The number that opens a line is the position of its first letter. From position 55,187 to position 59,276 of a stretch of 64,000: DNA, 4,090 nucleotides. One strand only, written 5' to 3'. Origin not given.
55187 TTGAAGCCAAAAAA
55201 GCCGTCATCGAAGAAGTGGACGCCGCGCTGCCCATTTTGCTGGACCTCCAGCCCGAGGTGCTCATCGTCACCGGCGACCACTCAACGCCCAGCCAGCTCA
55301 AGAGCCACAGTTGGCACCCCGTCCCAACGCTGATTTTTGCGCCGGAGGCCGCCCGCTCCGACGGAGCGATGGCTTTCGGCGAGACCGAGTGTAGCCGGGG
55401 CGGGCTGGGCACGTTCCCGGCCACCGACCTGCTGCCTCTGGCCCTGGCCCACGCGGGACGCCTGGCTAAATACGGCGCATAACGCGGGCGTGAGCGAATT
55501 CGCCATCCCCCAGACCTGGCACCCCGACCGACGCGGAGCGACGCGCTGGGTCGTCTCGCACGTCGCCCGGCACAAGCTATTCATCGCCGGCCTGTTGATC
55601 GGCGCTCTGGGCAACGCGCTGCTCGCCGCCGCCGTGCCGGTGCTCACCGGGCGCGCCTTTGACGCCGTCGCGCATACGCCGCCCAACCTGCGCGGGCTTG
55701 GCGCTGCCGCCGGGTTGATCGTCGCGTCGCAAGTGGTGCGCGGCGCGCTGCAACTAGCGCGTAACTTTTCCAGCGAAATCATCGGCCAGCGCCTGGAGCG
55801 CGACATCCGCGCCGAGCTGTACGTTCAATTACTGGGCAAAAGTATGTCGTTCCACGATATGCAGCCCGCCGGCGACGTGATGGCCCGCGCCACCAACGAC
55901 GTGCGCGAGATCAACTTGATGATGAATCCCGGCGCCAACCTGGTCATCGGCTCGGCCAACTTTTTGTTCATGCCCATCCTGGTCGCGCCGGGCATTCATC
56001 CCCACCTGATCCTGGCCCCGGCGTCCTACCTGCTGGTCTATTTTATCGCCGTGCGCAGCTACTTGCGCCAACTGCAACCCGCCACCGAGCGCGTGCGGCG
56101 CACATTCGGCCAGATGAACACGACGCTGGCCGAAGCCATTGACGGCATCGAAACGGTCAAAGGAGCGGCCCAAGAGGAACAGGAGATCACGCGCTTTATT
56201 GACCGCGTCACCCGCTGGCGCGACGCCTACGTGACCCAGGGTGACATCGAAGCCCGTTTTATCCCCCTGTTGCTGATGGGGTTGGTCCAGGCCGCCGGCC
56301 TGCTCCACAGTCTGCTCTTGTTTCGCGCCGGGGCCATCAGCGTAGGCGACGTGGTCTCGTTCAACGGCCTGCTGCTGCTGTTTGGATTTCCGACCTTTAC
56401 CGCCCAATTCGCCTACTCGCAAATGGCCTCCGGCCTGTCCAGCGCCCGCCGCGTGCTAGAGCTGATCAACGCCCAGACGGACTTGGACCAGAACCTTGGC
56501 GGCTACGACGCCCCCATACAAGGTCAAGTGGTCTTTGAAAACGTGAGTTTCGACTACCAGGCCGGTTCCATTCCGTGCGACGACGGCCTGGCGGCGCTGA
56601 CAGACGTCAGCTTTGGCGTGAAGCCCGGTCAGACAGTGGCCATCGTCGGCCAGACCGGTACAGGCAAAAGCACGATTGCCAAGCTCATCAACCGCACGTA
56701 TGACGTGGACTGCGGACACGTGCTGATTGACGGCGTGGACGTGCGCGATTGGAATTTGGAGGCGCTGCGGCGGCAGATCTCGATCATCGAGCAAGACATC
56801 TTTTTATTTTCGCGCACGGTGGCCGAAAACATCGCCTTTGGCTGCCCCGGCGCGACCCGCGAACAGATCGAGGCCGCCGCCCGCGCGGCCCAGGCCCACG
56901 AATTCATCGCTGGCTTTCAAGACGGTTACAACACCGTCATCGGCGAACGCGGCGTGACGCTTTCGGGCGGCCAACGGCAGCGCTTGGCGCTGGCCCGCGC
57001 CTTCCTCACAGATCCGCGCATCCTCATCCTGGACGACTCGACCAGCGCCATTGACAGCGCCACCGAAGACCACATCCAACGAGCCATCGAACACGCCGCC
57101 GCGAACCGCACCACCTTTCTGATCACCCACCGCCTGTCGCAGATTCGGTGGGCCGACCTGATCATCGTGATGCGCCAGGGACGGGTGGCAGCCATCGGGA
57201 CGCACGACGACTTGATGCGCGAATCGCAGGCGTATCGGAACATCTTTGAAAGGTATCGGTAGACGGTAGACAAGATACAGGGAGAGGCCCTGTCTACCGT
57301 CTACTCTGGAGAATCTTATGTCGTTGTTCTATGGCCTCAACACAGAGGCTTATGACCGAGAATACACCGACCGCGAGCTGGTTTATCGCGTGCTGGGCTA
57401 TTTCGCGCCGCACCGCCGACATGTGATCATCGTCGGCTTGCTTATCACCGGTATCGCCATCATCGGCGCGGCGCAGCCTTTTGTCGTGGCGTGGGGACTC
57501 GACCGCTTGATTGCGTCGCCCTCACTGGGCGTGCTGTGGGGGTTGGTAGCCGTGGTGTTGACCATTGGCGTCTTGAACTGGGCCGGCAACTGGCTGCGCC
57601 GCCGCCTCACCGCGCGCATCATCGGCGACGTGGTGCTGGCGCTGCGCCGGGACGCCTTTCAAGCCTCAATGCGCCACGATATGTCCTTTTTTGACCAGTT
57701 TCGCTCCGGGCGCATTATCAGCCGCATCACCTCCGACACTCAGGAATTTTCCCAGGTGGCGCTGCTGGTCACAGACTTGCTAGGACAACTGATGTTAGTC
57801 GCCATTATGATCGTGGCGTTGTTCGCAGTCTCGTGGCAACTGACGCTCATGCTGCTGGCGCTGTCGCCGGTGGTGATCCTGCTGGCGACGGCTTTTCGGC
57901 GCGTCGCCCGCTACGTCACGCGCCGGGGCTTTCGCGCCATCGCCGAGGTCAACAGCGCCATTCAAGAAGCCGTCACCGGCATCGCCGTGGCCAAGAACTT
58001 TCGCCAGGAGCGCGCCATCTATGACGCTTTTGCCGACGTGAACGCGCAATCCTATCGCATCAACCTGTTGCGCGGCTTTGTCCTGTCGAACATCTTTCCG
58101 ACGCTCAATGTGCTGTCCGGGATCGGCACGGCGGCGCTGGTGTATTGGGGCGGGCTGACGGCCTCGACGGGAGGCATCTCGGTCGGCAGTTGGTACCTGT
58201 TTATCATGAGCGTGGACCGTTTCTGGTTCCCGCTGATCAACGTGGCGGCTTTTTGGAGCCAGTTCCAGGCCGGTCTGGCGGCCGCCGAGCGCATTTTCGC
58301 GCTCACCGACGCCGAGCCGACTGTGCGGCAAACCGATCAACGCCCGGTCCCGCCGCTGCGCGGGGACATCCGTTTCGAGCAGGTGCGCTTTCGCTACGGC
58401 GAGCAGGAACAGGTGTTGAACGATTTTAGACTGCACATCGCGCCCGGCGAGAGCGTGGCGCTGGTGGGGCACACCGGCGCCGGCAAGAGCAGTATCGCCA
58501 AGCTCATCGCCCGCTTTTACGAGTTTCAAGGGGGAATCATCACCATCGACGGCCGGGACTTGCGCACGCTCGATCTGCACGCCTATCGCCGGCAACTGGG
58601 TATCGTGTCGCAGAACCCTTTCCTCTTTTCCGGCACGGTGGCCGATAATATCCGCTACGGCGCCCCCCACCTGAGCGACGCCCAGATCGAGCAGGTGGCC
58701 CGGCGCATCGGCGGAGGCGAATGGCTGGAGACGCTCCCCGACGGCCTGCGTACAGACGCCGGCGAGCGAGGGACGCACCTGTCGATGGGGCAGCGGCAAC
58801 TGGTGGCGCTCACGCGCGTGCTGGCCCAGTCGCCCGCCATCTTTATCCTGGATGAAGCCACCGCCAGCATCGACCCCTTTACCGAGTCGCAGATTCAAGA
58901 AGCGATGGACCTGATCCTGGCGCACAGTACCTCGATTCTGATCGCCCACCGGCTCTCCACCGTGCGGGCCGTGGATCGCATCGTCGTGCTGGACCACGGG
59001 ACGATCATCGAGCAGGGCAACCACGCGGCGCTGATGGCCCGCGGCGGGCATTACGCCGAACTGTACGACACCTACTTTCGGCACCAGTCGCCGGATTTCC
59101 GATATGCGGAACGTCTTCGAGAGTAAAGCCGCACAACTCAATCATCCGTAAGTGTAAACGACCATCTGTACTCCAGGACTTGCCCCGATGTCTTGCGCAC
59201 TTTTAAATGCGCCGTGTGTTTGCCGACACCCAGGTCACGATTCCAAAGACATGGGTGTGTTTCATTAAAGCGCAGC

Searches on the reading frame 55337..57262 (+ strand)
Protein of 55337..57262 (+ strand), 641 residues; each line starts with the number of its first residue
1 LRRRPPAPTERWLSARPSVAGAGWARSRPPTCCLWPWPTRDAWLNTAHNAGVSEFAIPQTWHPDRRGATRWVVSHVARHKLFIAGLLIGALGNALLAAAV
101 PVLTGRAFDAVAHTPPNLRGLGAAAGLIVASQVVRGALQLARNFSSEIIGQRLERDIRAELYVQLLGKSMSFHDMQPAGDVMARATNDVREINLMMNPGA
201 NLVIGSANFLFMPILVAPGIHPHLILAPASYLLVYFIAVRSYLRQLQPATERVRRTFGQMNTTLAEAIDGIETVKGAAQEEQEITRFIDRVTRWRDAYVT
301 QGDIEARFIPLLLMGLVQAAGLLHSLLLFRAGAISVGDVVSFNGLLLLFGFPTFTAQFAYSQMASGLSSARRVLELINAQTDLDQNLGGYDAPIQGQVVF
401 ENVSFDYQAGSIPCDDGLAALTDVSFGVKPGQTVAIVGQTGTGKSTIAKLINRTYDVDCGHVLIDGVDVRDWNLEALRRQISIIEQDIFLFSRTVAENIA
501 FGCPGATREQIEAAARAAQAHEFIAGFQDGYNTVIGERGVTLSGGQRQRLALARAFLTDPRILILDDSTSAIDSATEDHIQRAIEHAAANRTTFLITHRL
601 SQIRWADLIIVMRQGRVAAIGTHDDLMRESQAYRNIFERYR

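Call 69: search_protein_families(library=pfam, proteins=[window:55337-57262:+], max_evalue=0.0001)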
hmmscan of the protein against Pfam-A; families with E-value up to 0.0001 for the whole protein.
window:55337-57262:+ (641 aa): 2 families
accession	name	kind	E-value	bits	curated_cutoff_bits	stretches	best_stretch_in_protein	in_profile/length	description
PF00005.33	ABC_tran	-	6.4e-34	117.9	25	1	421-570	1-137/137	ABC transporter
PF00664.28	ABC_membrane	-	5.4e-28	98.9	28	1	87-350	5-271/274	ABC transporter transmembrane region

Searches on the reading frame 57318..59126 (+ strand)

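Call 69: search_protein_families(library=pfam, proteins=[window:57318-59126:+], max_evalue=0.0001)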
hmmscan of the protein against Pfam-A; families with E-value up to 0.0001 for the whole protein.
window:57318-59126:+ (602 aa): 3 families
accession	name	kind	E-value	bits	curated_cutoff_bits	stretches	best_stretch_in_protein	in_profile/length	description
PF00664.28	ABC_membrane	-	2.1e-33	116.6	28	1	36-297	1-265/274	ABC transporter transmembrane region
PF00005.33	ABC_tran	-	2.2e-29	103.2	25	1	367-516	1-137/137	ABC transporter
PF02463.25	SMC_N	-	3e-05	24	40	0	407-557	110-210/220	RecF/RecN/SMC N terminal domain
